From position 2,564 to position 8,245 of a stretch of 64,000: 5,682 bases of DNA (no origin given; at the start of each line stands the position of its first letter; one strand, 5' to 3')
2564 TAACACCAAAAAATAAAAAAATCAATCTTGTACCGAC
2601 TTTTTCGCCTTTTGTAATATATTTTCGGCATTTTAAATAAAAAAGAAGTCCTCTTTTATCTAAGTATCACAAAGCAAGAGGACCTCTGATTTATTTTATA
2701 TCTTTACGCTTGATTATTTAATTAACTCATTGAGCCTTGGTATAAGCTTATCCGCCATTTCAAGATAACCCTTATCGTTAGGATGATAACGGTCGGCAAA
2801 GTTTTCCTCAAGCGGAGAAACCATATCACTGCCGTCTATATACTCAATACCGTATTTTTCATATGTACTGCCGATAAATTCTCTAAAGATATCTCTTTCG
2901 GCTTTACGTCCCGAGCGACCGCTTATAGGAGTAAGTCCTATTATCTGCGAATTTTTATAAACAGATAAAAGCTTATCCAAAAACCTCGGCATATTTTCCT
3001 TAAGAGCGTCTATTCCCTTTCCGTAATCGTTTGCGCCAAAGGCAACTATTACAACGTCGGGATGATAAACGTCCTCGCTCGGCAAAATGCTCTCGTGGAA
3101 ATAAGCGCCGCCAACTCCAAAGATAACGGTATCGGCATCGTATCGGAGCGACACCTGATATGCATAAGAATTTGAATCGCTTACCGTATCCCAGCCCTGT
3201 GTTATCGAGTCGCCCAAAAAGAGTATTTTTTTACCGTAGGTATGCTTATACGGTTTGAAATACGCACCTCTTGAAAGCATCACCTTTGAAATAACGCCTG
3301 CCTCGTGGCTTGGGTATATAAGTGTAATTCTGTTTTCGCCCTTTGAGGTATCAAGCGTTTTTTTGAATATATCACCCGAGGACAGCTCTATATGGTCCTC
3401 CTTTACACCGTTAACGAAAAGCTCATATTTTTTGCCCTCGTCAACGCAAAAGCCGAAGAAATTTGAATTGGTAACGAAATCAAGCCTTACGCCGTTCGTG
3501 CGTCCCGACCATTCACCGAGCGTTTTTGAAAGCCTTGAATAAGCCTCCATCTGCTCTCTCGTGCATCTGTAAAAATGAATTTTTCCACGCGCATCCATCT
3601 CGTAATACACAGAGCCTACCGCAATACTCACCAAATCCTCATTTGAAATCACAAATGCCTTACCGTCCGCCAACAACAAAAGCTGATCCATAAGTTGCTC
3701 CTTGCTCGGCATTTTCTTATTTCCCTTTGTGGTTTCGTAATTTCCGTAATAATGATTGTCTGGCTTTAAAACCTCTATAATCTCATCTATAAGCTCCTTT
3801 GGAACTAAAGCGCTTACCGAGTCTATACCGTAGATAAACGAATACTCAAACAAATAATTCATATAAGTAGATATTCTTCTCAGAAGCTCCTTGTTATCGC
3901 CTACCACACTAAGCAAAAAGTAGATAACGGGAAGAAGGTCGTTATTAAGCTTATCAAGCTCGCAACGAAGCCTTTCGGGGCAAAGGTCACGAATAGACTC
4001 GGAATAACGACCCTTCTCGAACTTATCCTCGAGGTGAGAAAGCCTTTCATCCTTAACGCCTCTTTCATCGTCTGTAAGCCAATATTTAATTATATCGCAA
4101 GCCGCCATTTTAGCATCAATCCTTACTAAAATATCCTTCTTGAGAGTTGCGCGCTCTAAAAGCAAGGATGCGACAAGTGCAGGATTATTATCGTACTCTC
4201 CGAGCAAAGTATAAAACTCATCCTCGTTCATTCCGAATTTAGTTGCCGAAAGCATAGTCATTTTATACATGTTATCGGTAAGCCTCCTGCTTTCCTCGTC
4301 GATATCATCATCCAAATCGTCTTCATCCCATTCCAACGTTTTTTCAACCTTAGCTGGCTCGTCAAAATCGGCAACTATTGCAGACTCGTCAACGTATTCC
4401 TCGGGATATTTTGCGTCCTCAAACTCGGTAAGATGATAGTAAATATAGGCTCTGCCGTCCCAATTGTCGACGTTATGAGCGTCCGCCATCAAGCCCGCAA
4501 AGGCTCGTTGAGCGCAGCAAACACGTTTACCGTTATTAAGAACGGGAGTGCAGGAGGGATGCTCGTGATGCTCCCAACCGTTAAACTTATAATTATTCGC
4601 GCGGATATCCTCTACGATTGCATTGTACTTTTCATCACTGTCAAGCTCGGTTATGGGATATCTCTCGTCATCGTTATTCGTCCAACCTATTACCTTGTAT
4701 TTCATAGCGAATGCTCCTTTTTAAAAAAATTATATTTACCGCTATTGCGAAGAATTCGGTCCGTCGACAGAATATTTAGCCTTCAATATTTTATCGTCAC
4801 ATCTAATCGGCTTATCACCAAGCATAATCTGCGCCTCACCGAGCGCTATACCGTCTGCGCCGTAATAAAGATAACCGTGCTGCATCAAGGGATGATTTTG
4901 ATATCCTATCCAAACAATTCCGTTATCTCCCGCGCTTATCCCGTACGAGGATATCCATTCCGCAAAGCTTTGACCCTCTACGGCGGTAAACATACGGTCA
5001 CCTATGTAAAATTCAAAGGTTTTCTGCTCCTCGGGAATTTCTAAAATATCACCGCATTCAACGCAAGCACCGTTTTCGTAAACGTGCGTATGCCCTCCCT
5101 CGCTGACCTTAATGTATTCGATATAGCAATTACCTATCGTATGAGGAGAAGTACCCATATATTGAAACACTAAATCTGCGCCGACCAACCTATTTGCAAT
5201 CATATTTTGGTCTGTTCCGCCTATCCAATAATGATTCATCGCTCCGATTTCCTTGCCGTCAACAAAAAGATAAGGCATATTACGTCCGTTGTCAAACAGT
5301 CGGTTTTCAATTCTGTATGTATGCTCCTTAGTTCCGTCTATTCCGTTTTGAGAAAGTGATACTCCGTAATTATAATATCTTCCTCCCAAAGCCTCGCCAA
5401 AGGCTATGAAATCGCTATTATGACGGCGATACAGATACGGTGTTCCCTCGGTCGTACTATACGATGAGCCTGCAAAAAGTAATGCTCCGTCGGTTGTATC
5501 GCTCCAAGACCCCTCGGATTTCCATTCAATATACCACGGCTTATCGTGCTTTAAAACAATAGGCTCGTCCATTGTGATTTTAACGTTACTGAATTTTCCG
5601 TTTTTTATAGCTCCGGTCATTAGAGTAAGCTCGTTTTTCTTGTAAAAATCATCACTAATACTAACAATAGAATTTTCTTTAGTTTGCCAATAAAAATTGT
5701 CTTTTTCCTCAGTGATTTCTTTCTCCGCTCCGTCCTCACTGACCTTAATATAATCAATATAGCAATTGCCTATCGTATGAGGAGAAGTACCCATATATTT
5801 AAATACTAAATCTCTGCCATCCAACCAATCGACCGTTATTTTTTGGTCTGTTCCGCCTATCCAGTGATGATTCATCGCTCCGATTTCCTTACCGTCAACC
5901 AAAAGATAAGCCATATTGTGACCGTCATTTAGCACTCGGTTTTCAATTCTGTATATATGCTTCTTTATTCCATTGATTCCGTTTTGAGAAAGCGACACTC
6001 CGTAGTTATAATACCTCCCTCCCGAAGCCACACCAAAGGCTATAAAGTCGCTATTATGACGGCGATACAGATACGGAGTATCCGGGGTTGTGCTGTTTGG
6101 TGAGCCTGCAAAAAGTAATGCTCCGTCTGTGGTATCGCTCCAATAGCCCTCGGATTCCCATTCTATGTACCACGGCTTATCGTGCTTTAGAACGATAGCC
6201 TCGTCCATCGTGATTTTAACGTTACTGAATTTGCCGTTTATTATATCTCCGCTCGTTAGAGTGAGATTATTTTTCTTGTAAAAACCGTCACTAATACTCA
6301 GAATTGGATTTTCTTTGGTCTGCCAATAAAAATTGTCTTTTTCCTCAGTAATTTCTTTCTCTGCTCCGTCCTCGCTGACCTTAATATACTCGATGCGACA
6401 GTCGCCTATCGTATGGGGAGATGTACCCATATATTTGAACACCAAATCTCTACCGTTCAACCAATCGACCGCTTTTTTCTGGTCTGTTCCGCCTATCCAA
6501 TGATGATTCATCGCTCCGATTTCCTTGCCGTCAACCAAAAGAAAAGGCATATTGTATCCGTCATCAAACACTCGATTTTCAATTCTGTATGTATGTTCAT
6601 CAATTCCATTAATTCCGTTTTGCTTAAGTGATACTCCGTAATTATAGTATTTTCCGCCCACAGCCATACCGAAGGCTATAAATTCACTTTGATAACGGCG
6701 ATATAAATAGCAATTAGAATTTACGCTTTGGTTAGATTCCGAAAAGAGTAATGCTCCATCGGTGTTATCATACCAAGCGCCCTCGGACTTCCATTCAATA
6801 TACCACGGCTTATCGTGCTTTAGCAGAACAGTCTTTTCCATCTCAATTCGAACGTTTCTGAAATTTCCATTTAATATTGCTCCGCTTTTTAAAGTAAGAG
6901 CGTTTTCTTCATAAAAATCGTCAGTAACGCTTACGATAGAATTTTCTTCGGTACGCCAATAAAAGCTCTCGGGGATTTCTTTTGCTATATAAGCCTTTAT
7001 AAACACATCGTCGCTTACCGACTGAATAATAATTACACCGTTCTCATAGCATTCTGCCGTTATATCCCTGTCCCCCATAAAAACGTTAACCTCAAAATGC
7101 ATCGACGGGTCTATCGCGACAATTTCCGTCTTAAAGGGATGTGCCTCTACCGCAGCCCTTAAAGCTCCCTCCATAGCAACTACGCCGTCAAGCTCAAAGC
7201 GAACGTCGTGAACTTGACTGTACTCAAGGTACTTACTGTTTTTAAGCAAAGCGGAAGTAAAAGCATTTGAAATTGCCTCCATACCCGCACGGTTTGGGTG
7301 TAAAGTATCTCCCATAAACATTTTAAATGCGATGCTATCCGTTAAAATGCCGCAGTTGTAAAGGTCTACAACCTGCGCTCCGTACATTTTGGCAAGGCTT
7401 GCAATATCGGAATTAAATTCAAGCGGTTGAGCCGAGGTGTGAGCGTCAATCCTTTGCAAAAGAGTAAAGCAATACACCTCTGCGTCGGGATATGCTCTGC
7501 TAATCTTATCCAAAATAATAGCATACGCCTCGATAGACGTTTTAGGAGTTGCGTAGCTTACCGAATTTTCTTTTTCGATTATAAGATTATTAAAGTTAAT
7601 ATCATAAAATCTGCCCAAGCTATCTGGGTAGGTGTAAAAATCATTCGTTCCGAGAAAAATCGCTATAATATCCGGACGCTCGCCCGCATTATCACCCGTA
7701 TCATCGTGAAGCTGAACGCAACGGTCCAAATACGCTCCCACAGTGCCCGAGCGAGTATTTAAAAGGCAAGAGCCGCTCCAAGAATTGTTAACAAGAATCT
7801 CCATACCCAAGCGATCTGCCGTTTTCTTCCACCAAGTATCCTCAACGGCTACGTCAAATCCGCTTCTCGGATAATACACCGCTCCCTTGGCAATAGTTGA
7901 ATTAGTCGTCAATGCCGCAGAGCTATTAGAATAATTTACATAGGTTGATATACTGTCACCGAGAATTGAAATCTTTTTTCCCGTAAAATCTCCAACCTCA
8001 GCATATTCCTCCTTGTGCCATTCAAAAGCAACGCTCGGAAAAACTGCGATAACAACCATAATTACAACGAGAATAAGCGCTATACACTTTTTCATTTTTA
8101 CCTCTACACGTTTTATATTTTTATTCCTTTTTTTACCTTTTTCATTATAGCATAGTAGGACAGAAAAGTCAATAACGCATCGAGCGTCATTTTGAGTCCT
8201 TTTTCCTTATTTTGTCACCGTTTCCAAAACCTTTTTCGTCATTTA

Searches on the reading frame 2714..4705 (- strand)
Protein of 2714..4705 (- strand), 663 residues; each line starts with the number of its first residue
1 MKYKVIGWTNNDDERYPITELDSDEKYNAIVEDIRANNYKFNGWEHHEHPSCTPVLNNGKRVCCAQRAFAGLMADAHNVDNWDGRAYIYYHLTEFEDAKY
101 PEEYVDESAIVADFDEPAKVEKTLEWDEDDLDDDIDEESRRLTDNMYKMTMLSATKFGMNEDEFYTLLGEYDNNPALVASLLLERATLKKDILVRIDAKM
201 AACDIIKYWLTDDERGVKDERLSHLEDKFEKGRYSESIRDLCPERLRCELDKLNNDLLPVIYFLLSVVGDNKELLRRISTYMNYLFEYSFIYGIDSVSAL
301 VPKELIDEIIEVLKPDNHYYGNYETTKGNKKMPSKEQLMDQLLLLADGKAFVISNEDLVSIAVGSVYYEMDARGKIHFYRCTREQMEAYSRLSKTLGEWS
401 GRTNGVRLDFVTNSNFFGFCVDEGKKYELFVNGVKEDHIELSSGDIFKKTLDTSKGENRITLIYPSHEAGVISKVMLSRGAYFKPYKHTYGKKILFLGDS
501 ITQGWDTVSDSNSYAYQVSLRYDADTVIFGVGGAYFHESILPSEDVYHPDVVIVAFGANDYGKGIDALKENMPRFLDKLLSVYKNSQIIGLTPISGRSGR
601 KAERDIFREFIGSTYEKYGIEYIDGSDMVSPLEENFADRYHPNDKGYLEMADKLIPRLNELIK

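Call 43: search_protein_families(library=pfam, proteins=[window:2714-4705:-], max_evalue=0.00001)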
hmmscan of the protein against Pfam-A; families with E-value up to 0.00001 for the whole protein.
window:2714-4705:- (663 aa): 2 families
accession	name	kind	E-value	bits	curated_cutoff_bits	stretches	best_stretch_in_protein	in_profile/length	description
PF13472.12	Lipase_GDSL_2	-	2.1e-20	74.4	32.9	1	496-647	1-176/178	GDSL-like Lipase/Acylhydrolase family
PF00657.28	Lipase_GDSL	-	1.5e-11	45.3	23.6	1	494-654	1-208/208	GDSL-like Lipase/Acylhydrolase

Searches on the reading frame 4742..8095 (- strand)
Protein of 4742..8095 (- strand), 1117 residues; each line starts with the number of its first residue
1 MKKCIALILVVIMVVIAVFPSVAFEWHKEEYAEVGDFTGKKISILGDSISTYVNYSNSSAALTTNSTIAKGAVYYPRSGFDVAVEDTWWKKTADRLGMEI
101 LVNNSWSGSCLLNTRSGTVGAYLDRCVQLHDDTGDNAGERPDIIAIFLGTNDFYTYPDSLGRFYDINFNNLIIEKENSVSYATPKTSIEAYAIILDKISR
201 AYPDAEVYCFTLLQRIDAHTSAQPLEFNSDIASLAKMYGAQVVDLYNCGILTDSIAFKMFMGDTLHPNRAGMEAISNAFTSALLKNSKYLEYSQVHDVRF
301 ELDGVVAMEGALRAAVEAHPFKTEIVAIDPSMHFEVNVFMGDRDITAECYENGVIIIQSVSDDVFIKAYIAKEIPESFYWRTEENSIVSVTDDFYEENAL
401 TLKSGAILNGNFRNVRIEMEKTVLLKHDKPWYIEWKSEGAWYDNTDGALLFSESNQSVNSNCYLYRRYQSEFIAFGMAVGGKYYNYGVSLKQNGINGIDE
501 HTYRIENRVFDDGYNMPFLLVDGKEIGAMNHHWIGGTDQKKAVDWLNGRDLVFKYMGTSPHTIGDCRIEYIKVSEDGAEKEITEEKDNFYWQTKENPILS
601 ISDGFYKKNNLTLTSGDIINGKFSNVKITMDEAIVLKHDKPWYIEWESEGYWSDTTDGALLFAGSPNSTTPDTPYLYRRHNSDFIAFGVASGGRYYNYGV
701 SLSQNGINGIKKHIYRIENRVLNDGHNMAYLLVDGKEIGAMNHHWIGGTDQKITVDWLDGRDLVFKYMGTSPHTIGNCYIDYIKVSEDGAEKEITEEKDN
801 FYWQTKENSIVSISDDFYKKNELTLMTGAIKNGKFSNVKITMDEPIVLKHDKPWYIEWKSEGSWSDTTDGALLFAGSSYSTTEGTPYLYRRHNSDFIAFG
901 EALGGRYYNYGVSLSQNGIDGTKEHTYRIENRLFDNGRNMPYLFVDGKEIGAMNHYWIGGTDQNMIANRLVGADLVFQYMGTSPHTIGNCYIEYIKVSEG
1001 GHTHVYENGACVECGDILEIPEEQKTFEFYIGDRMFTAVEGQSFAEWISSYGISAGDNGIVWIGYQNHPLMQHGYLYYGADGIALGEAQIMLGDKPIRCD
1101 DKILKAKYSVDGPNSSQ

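Call 5: search_protein_families(library=pfam, proteins=[window:4742-8095:-], max_evalue=0.01)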
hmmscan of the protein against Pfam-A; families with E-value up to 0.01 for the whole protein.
window:4742-8095:- (1117 aa): 3 families
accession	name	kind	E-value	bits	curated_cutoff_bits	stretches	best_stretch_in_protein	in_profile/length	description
PF13472.12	Lipase_GDSL_2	-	7.4e-13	49.8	32.9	1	56-274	13-178/178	GDSL-like Lipase/Acylhydrolase family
PF16255.11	Lipase_GDSL_lke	-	7.3e-09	35.7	29.2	1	40-209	1-149/203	GDSL-like Lipase/Acylhydrolase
PF00657.28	Lipase_GDSL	-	2.8e-08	34.6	23.6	1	44-278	3-207/208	GDSL-like Lipase/Acylhydrolase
